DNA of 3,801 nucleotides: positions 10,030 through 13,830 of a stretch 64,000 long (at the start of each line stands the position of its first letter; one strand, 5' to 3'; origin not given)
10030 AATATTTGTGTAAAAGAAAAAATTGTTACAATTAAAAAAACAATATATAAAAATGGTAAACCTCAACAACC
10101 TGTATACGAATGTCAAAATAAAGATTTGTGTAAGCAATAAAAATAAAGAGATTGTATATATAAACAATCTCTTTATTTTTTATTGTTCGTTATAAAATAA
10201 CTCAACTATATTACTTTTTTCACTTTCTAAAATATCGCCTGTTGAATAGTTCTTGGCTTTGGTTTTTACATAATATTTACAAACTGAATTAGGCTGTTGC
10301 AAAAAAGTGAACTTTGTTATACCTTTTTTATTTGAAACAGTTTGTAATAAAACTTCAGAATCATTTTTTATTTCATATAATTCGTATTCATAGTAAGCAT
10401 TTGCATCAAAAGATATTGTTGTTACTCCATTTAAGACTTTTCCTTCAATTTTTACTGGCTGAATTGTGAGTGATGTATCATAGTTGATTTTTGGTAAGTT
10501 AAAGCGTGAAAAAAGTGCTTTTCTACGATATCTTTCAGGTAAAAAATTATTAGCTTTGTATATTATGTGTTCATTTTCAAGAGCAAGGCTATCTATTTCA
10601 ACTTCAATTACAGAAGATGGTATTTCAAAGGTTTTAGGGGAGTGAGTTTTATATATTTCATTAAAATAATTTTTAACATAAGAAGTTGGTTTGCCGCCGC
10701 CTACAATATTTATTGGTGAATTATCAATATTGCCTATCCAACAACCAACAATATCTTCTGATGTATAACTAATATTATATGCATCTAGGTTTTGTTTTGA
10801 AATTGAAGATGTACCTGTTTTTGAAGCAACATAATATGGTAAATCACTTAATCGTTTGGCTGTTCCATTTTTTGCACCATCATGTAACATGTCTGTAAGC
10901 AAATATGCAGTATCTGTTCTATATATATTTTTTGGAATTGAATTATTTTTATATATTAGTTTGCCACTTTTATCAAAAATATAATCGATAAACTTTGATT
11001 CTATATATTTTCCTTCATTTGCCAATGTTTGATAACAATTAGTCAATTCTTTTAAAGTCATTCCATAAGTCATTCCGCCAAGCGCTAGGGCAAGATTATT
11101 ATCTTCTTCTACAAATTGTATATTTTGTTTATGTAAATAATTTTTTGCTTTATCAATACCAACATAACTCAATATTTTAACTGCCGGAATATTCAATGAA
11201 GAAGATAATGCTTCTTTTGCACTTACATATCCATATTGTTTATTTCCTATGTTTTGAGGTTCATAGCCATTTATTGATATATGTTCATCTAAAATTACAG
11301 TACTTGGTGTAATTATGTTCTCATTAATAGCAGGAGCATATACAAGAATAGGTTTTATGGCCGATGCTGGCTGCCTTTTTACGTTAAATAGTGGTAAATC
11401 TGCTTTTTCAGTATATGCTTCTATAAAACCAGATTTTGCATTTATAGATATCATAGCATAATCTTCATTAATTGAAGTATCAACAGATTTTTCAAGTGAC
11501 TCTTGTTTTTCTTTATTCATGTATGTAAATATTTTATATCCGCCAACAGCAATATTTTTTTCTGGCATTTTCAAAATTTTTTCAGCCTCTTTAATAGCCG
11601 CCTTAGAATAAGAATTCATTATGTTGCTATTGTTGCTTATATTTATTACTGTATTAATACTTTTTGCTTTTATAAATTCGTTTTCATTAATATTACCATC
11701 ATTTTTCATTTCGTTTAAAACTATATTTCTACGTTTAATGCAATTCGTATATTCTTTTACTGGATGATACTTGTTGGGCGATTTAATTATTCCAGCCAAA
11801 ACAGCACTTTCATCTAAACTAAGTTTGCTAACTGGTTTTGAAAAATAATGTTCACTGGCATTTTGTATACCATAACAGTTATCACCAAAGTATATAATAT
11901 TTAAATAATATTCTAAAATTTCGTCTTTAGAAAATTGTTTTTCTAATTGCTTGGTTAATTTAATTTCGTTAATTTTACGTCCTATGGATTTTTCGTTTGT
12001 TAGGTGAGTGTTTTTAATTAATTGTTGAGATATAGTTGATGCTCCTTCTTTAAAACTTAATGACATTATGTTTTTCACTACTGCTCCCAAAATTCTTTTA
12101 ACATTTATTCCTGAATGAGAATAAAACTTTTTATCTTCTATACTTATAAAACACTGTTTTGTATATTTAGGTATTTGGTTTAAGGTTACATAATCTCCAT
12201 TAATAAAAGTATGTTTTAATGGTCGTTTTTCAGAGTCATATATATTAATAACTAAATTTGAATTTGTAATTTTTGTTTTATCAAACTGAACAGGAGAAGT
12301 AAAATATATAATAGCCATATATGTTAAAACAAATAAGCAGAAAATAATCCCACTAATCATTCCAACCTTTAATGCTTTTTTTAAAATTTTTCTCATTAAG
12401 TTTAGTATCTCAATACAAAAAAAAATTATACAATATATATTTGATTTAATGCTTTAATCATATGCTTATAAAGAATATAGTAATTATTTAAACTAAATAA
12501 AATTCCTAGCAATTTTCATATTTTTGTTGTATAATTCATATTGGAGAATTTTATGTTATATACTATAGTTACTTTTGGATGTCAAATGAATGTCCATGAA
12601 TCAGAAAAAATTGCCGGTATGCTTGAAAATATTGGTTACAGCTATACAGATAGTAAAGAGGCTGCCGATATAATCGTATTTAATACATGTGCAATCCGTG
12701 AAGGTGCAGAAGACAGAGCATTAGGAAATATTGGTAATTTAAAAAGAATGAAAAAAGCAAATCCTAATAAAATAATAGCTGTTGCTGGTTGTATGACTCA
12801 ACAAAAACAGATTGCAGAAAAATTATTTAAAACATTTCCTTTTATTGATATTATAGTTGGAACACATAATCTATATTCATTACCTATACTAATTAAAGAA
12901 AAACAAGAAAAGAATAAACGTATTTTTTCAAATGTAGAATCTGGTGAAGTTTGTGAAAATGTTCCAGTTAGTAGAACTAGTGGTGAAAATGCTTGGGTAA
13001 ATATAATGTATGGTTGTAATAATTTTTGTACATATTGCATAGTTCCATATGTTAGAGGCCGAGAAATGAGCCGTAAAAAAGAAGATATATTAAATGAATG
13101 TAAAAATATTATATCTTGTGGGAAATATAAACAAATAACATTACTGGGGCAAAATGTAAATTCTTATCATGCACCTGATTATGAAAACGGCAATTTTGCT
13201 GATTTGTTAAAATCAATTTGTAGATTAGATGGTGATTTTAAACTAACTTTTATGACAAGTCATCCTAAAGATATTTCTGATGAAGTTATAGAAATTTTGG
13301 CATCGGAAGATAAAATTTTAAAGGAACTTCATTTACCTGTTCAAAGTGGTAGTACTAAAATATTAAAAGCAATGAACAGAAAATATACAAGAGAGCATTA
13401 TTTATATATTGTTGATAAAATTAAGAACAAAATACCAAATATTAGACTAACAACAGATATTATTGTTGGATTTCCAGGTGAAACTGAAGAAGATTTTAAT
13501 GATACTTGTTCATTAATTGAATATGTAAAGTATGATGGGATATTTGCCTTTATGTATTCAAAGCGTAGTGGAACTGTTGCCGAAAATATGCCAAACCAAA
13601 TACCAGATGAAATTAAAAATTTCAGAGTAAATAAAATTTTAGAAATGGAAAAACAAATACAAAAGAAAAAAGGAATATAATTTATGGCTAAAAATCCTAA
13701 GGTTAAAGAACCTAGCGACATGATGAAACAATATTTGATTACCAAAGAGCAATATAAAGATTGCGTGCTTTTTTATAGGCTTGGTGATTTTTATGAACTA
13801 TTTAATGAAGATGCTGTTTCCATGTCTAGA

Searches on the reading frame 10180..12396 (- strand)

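Call 51: search_protein_families(library=pfam, proteins=[window:10180-12396:-], max_evalue=0.000001)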
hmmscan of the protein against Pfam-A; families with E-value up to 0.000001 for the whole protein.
window:10180-12396:- (738 aa): 2 families
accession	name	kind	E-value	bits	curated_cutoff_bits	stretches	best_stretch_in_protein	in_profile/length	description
PF00912.28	Transgly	-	9.4e-63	211.3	27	1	66-231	13-178/178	Transglycosylase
PF00905.27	Transpeptidase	-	3.8e-23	82.6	22.1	1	319-541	7-253/299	Penicillin binding protein transpeptidase domain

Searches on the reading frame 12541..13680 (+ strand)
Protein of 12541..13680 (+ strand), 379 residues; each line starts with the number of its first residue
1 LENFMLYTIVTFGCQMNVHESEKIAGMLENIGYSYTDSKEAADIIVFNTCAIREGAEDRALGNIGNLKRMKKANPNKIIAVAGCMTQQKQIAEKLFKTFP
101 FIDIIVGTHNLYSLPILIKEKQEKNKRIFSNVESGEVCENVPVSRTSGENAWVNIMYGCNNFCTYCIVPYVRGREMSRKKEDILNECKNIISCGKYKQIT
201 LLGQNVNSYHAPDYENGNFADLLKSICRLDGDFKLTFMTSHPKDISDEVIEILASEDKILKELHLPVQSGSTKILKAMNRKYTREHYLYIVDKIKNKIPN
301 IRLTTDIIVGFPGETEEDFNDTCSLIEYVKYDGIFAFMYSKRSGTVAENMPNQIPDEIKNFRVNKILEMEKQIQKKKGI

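Call 51: search_protein_families(library=pfam, proteins=[window:12541-13680:+], max_evalue=0.000001)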
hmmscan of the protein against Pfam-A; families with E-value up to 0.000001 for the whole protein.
window:12541-13680:+ (379 aa): 2 families
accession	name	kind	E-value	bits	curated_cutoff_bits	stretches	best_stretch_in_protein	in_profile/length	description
PF04055.27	Radical_SAM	-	6.1e-30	105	29.5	1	153-325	1-165/166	Radical SAM superfamily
PF00919.26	UPF0004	-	1.1e-29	102.8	27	1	8-107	3-98/98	Uncharacterized protein family UPF0004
